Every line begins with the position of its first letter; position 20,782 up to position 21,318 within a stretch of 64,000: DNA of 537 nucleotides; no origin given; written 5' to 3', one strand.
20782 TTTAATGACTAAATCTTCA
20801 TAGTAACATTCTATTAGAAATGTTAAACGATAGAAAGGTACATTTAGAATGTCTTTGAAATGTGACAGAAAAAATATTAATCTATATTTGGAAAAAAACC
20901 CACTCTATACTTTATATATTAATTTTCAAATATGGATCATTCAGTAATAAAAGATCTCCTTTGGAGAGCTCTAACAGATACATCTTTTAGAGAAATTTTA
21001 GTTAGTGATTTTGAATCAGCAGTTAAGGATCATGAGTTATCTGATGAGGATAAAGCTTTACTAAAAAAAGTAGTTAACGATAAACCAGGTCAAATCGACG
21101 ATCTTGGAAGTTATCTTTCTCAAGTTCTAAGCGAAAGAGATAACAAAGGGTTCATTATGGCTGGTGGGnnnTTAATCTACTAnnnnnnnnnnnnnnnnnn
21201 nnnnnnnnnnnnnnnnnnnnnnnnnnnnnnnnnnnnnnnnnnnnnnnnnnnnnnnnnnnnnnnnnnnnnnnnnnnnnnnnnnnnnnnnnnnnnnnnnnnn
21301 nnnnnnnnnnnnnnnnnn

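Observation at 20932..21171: Leader-only NHLP-like peptide terminating at GG-TGA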

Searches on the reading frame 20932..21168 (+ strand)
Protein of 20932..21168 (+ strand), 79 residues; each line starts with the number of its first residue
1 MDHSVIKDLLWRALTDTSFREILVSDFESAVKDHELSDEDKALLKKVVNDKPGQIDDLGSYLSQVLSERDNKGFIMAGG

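Call 3: search_protein_families(library=pfam, proteins=[window:20932-21168:+], max_evalue=1)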
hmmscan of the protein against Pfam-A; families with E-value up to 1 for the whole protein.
window:20932-21168:+ (79 aa): 3 families
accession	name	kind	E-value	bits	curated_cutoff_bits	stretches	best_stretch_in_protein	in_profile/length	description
PF14407.11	Frankia_peptide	-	0.00053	20.7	48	1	9-55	5-53/63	Ribosomally synthesized peptide prototyped by Frankia Franean1_4349.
PF02979.21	NHase_alpha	-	0.091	12.6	27.2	1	8-51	43-85/184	Nitrile hydratase, alpha chain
PF10148.15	SCHIP-1_C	-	0.14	12.3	23.5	1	28-71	171-214/244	Schwannomin-interacting protein 1, C-terminal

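Call 4: search_protein_families(library=ncbifam, proteins=[window:20932-21168:+], max_evalue=1)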
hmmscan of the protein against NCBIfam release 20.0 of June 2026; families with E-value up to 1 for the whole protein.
window:20932-21168:+ (79 aa): 2 families
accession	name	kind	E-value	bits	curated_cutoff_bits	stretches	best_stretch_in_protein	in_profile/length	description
NF038399.1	NH_RiPP_Os17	domain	2.3e-07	30.8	40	1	8-47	5-46/63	Os1348 family NHLP clan protein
TIGR01323.1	nitrile_alph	equivalog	0.099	12.2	249.85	1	9-49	44-84/189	nitrile hydratase subunit alpha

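Call 8: find_homologous_proteins(query=window:20932-21168:+, max_evalue=0.01)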
Query window:20932-21168:+ (79 aa): 1 proteins with E <= 0.01 among 4 candidates.
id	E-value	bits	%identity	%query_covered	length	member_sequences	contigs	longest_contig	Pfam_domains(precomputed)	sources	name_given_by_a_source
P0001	1.2e-43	164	100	100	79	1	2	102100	-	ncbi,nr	ncbi:MAG: hypothetical protein Q9M91_00590 [Candidatus Dojkabacteria bacterium]|nr:hypothetical prot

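Call 10: find_encoding_contigs(protein=P0001, flank=10000)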
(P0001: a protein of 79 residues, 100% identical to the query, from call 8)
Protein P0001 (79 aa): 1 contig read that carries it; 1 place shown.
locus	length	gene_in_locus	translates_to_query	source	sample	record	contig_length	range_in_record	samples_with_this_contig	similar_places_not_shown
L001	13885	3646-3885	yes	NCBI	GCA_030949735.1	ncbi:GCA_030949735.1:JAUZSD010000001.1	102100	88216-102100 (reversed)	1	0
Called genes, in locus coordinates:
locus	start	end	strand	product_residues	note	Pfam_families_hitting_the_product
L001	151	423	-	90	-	PF01817:CM_2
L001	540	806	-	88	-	-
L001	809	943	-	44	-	-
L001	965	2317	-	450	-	-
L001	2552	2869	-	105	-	-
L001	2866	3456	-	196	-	-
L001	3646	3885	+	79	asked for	-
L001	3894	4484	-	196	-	-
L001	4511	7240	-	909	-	-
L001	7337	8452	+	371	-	PF02163:Peptidase_M50 (weak)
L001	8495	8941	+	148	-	PF27154:ORF11_beta (weak)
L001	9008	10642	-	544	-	PF03109:ABC1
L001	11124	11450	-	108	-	PF00005:ABC_tran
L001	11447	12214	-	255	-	PF00005:ABC_tran, PF13304:AAA_21 (faint), PF12848:ABC_tran_Xtn (weak)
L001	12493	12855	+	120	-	-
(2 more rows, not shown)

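Call 17: search_protein_representatives(protein=window:20932-21168:+)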
Query: 79 residues. Proteins with E-value up to 0.001 (for the whole library): 8; up to 1e-10: 3; up to 1e-30: 1. The best 8 are listed.
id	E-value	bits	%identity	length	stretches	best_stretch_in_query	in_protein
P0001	3.7e-44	163.6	100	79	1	1-79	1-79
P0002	2.5e-15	72.2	46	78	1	1-75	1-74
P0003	5.8e-11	58.4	40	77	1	1-76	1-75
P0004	2.6e-07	46.8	33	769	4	7-60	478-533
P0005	6.1e-07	45.6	32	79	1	1-78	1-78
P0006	2.7e-05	40.4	36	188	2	3-47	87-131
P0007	1.0e-04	38.6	34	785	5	14-51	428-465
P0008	3.7e-04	36.8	41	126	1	6-67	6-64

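Call 19: find_encoding_contigs(protein=P0002, flank=10000)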
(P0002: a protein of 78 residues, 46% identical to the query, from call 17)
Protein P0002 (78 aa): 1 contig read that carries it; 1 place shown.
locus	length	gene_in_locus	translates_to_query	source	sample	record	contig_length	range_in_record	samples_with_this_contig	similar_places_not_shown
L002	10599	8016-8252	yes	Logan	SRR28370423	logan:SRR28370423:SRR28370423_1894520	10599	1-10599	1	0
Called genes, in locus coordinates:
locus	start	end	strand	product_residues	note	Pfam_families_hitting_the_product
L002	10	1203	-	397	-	PF00009:GTP_EFTU, PF03144:GTP_EFTU_D2, PF03143:GTP_EFTU_D3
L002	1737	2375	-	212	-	PF08843:AbiEii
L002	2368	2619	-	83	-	PF21956:DUF6922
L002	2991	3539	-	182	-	PF00561:Abhydrolase_1 (weak), PF06821:Ser_hydrolase, PF12697:Abhydrolase_6 (weak)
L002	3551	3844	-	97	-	-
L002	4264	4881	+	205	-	PF13023:HD_3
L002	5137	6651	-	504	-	PF02074:Peptidase_M32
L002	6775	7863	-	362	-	PF02557:VanY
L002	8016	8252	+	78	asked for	-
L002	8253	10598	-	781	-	?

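Call 20: find_encoding_contigs(protein=P0003, flank=10000)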
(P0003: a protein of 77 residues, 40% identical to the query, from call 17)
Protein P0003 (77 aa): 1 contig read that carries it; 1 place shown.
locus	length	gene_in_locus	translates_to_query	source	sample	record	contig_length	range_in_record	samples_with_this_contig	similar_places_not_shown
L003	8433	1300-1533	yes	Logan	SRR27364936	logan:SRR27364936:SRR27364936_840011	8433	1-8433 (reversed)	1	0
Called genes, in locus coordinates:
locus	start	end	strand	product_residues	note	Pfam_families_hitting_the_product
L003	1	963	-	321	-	?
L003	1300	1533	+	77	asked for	-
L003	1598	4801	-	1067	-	-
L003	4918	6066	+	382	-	PF02163:Peptidase_M50 (weak)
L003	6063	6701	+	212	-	PF01113:DapB_N (weak), PF05368:NmrA, PF01370:Epimerase, PF02254:TrkA_N (faint), PF13460:NAD_binding_10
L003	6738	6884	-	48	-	-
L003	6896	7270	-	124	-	-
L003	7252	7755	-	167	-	PF04542:Sigma70_r2, PF08281:Sigma70_r4_2 (weak), PF00196:GerE (weak), PF04545:Sigma70_r4 (weak)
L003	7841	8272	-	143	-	-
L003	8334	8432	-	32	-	?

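Call 21: find_encoding_contigs(protein=P0005, flank=10000)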
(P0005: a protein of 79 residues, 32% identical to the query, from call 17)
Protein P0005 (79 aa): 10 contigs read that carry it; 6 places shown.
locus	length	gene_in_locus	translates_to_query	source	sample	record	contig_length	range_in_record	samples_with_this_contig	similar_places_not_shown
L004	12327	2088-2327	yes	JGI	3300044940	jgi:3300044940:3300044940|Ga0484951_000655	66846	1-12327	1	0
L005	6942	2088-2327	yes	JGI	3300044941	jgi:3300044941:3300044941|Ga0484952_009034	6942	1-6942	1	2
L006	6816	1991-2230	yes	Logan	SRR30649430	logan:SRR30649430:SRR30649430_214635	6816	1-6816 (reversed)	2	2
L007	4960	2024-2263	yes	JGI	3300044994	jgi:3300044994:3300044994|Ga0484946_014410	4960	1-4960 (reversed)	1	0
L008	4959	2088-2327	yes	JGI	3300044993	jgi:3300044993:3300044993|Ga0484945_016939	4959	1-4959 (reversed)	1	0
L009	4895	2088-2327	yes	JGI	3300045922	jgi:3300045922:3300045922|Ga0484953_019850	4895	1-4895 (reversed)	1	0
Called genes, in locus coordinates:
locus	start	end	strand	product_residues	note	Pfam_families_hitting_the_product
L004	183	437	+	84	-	PF02583:Trns_repr_metal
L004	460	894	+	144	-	PF14595:Thioredoxin_9 (weak), PF00085:Thioredoxin, PF13098:Thioredoxin_2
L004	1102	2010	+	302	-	PF00890:FAD_binding_2 (faint), PF01266:DAO (faint), PF03486:HI0933_like (faint), PF07992:Pyr_redox_2, PF13434:Lys_Orn_oxgnase (faint), PF13738:Pyr_redox_3, PF00070:Pyr_redox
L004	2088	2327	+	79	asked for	-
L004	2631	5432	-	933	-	-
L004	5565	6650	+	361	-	PF02163:Peptidase_M50 (faint)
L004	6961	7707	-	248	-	PF00665:rve, PF13610:DDE_Tnp_IS240 (weak), PF13683:rve_3, PF13333:rve_2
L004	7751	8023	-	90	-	PF01527:HTH_Tnp_1 (weak)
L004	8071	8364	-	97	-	PF01527:HTH_Tnp_1 (weak)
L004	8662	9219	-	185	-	PF01966:HD (weak)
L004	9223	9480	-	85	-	-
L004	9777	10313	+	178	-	-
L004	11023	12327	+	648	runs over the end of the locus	PF03485:Arg_tRNA_synt_N, PF00750:tRNA-synt_1d, PF05746:DALR_1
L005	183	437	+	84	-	PF02583:Trns_repr_metal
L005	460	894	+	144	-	PF14595:Thioredoxin_9 (weak), PF00085:Thioredoxin, PF13098:Thioredoxin_2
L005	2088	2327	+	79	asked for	-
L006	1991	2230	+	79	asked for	-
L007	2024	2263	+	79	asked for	-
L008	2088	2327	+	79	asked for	-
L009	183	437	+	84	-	PF02583:Trns_repr_metal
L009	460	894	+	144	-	PF14595:Thioredoxin_9 (weak), PF00085:Thioredoxin, PF13098:Thioredoxin_2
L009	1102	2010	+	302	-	PF00890:FAD_binding_2 (faint), PF01266:DAO (faint), PF03486:HI0933_like (faint), PF07992:Pyr_redox_2, PF13434:Lys_Orn_oxgnase (faint), PF13738:Pyr_redox_3, PF00070:Pyr_redox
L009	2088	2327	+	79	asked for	-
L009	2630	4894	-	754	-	?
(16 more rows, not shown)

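Call 29: search_protein_families(library=ncbifam, proteins=[L003:1601-4801:-, L004:2634-5432:-, L002:8256-10598:-, L003:4918-6063:+, L004:5565-6647:+, P0002, P0003, P0005, P0008, P0006], max_evalue=1)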
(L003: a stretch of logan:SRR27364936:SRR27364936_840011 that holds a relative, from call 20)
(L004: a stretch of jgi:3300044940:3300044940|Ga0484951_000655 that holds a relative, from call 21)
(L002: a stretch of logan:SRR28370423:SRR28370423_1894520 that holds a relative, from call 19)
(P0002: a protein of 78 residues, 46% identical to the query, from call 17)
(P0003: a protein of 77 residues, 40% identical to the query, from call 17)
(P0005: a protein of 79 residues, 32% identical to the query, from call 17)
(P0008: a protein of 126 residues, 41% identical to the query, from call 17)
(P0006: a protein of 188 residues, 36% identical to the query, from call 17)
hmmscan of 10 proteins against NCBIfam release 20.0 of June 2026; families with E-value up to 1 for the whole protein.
L003:1601-4801:- (1067 aa): 0 families

L004:2634-5432:- (933 aa): 0 families

L002:8256-10598:- (781 aa): 0 families

L003:4918-6063:+ (382 aa): 3 families
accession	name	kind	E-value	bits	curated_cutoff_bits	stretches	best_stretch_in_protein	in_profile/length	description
NF041824.1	daptide_HExxH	equivalog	3.4e-30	105.4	300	1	96-357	67-325/379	daptide biosynthesis intramembrane metalloprotease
NF058609.1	RiPP_HExxH_LiaK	equivalog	4.6e-19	69.1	225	1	165-328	58-217/246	YydH/LiaK family epipeptide maturation metalloprotease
TIGR00054.1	TIGR00054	equivalog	0.66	8.8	147.55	1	204-234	11-42/421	RIP metalloprotease RseP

L004:5565-6647:+ (361 aa): 2 families
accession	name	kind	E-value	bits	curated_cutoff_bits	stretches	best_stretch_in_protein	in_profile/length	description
NF041824.1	daptide_HExxH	equivalog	6.3e-25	88.1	300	1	38-351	15-326/379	daptide biosynthesis intramembrane metalloprotease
NF058609.1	RiPP_HExxH_LiaK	equivalog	4.1e-14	52.9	225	1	137-322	42-224/246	YydH/LiaK family epipeptide maturation metalloprotease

P0002 (78 aa): 1 family
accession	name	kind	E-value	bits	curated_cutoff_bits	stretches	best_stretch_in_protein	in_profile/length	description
NF038399.1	NH_RiPP_Os17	domain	1.5e-06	28.2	40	1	5-47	2-46/63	Os1348 family NHLP clan protein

P0003 (77 aa): 5 families
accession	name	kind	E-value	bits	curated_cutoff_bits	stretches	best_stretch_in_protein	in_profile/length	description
NF038399.1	NH_RiPP_Os17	domain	6.6e-09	35.7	40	1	5-47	2-46/63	Os1348 family NHLP clan protein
TIGR04509.1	mod_pep_NH_fam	subfamily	0.0011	19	34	1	4-39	5-40/87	NHLP-related RiPP peptide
NF009919.0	PRK13379.1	equivalog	0.0014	18.9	141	1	6-44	28-65/119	protocatechuate 4,5-dioxygenase subunit alpha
TIGR01323.1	nitrile_alph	equivalog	0.0036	16.9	249.85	1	7-56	42-90/189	nitrile hydratase subunit alpha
NF033431.1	cinnamycin_RiPP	subfamily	0.1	13.2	35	1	12-53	7-44/81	cinnamycin family lantibiotic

P0005 (79 aa): 3 families
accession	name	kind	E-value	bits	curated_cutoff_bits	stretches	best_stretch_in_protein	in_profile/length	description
NF038399.1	NH_RiPP_Os17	domain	3.7e-06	26.9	40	1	6-48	3-46/63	Os1348 family NHLP clan protein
TIGR04509.1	mod_pep_NH_fam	subfamily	6.4e-06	26.1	34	1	4-36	5-37/87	NHLP-related RiPP peptide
NF045653.1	TyIsonSynPvcA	equivalog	0.086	11.7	600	1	3-69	7-70/315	L-tyrosine isonitrile synthase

P0008 (126 aa): 3 families
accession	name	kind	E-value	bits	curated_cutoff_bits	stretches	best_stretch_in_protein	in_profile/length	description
NF038399.1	NH_RiPP_Os17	domain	1.7e-16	60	40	1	6-64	3-63/63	Os1348 family NHLP clan protein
NF033431.1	cinnamycin_RiPP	subfamily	0.023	15.3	35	1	9-29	4-24/81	cinnamycin family lantibiotic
TIGR01323.1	nitrile_alph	equivalog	0.059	12.9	249.85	1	8-47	43-82/189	nitrile hydratase subunit alpha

P0006 (188 aa): 6 families
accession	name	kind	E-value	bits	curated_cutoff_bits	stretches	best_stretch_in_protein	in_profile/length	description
NF038399.1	NH_RiPP_Os17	domain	2.6e-20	72.2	40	2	93-144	6-58/63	Os1348 family NHLP clan protein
TIGR04509.1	mod_pep_NH_fam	subfamily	3.5e-07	30.2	34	2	88-120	5-37/87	NHLP-related RiPP peptide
TIGR03793.1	leader_NHLP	domain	2.4e-05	24.1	50.9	2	88-117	4-33/77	NHLP leader peptide family RiPP precursor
NF033431.1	cinnamycin_RiPP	subfamily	0.0044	17.6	35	0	18-38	3-23/81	cinnamycin family lantibiotic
TIGR01323.1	nitrile_alph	equivalog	0.077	12.5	249.85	0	92-124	43-75/189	nitrile hydratase subunit alpha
TIGR04517.1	rSAM_PoyD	subfamily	0.13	11.2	325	0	14-64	2-51/446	radical SAM family RiPP maturation amino acid epimerase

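Call 30: search_protein_families(library=pfam, proteins=[L003:1601-4801:-, L004:2634-5432:-, L002:8256-10598:-, P0002, P0003, P0005, P0008, P0006, P0004], max_evalue=1)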
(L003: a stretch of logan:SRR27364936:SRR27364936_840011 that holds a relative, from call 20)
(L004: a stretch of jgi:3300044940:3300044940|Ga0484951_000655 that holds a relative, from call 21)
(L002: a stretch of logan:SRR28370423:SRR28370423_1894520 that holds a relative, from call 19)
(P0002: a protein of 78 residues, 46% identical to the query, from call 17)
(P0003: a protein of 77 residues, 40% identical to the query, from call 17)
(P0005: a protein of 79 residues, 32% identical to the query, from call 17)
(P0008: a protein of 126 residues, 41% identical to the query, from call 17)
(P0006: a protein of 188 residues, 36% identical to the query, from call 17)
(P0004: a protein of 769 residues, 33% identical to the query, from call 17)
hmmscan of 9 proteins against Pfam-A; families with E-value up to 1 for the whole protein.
L003:1601-4801:- (1067 aa): 0 families

L004:2634-5432:- (933 aa): 2 families
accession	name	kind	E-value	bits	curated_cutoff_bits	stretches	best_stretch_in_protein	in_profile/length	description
PF12363.14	Phage_TAC_12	-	0.0045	17.9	26.2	1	557-616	21-80/111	Phage tail assembly chaperone protein, TAC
PF21389.3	CASTOR1_ACT-like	-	0.061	13.9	27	0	219-238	50-69/82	Cytosolic arginine sensor for mTORC1 subunit 1/2, ACT-like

L002:8256-10598:- (781 aa): 0 families

P0002 (78 aa): 1 family
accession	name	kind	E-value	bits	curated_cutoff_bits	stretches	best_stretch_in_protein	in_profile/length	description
PF14407.11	Frankia_peptide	-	0.019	15.6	48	1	9-50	5-48/63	Ribosomally synthesized peptide prototyped by Frankia Franean1_4349.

P0003 (77 aa): 6 families
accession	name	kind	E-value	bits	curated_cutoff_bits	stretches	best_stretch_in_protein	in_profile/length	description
PF14407.11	Frankia_peptide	-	0.00042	21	48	1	12-58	8-54/63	Ribosomally synthesized peptide prototyped by Frankia Franean1_4349.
PF02979.21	NHase_alpha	-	0.0018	18.1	27.2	1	8-56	43-90/184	Nitrile hydratase, alpha chain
PF07746.16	LigA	-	0.0033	18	25.3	1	10-45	5-39/87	Aromatic-ring-opening dioxygenase LigAB, LigA subunit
PF10279.14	Latarcin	-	0.0091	16.7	25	1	28-57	6-36/64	Latarcin precursor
PF13108.11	DUF3969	-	0.089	13.3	25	1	44-67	53-76/106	Protein of unknown function (DUF3969)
PF21661.2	DUF6860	-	0.14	12.5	27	1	41-76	65-100/125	Domain of unknown function (DUF6860)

P0005 (79 aa): 4 families
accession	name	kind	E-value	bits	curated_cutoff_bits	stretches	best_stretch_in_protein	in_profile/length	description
PF12282.15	GAF_PdtaS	-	0.0013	19.1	23.7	1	30-61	4-35/145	Histidine kinase PdtaS, GAF domain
PF07746.16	LigA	-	0.048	14.2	25.3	1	8-43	3-37/87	Aromatic-ring-opening dioxygenase LigAB, LigA subunit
PF21698.3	Spo16_C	-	0.085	13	27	0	3-15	5-17/43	Spo16 protein, C-terminal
PF23473.1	LysM3_LYK4_5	-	0.09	13.3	29.3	1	48-63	6-21/48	LYK4/5 LysM3 domain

P0008 (126 aa): 7 families
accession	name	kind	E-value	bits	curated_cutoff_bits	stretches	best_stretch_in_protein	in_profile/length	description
PF14407.11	Frankia_peptide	-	7e-12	45.9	48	1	8-65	3-63/63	Ribosomally synthesized peptide prototyped by Frankia Franean1_4349.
PF03532.18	OMS28_porin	-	0.0058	16.4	27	1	6-90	146-226/253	OMS28 porin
PF19398.4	DurB-like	-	0.01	16.5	26.6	1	8-29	5-26/81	Lantibiotic duramycin B-like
PF02979.21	NHase_alpha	-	0.022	14.6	27.2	1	7-47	42-82/184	Nitrile hydratase, alpha chain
PF03874.21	RNA_pol_Rpb4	-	0.03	15.1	25.6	1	29-61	63-95/116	RNA polymerase Rpb4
PF14842.11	FliG_N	-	0.087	13.9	25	1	38-68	36-66/104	FliG N-terminal domain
PF14841.11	FliG_M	-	0.17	12.6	25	1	40-65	46-71/76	FliG middle domain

P0006 (188 aa): 3 families
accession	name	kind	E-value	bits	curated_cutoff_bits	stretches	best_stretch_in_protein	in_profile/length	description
PF14407.11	Frankia_peptide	-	2e-10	41.2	48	2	96-139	8-53/63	Ribosomally synthesized peptide prototyped by Frankia Franean1_4349.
PF02979.21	NHase_alpha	-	0.013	15.4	27.2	0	7-49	33-74/184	Nitrile hydratase, alpha chain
PF19398.4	DurB-like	-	0.028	15.2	26.6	0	18-38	5-25/81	Lantibiotic duramycin B-like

P0004 (769 aa): 20 families
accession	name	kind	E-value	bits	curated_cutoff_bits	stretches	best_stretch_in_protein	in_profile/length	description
PF14407.11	Frankia_peptide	-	4.2e-15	56.2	48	3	699-739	5-48/63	Ribosomally synthesized peptide prototyped by Frankia Franean1_4349.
PF13620.12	CarboxypepD_reg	-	1.8e-08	35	32.3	1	46-121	2-75/82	Carboxypeptidase regulatory-like domain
PF19398.4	DurB-like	-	4.9e-08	33.6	26.6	0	697-719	4-26/81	Lantibiotic duramycin B-like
PF02979.21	NHase_alpha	-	9.1e-08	32.2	27.2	1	546-588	37-80/184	Nitrile hydratase, alpha chain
PF02369.22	Big_1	-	3.1e-05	24.4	34.9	2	46-88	21-65/93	Bacterial Ig-like domain (group 1)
PF08344.16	TRP_2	-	3.9e-05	24.2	27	0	477-499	20-42/63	Transient receptor ion channel II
PF17210.9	SdrD_B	-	0.00016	22.3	29.7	1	56-94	22-59/112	SdrD B-like domain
PF17802.7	SpaA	-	0.00026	21.5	23.1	1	53-97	11-56/91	Prealbumin-like fold domain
PF07624.16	PSD2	-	0.00048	20.2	25.8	0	501-531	34-64/74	Protein of unknown function (DUF1585)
PF11974.14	bMG3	-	0.0031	17.9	34.9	1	54-90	24-59/103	Bacterial alpha-2-macroglobulin MG3 domain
PF20598.4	DUF6795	-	0.0072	17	27.4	1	46-89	1-45/103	Domain of unknown function (DUF6795)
PF09134.16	Invasin_D3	-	0.0098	16.8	33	1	131-210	2-80/98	Invasin, domain 3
PF00206.25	Lyase_1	-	0.06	13.2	27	0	580-620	238-278/312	Lyase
PF22516.1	PreP_C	-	0.069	13.2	27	0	538-600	52-113/173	PreP C-terminal domain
PF13715.12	CarbopepD_reg_2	-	0.11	12.9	32.2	1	46-95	1-46/88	CarboxypepD_reg-like domain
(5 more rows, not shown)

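Call 31: find_related_loci(query=A1, collection=genome_contigs, flank=8000)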
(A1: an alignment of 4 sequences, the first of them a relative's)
Query A1 (79 aa) in genome_contigs; peptide patterns used: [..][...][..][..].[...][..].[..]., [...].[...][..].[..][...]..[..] (x = any residue, [..] = any of these).
53 stretches matched a pattern; 1 encode a relative of the query (tblastn E <= 1e-3); 1 distinct loci.
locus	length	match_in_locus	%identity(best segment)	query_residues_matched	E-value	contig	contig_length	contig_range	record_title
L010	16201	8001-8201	36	6-78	6e-7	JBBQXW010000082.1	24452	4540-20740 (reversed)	MAG: Chloroflexia bacterium isolate Co_metawrap_2135 Cmw_2135_k141_3814941_length_24452_cov_17.0000, whole genome shotgu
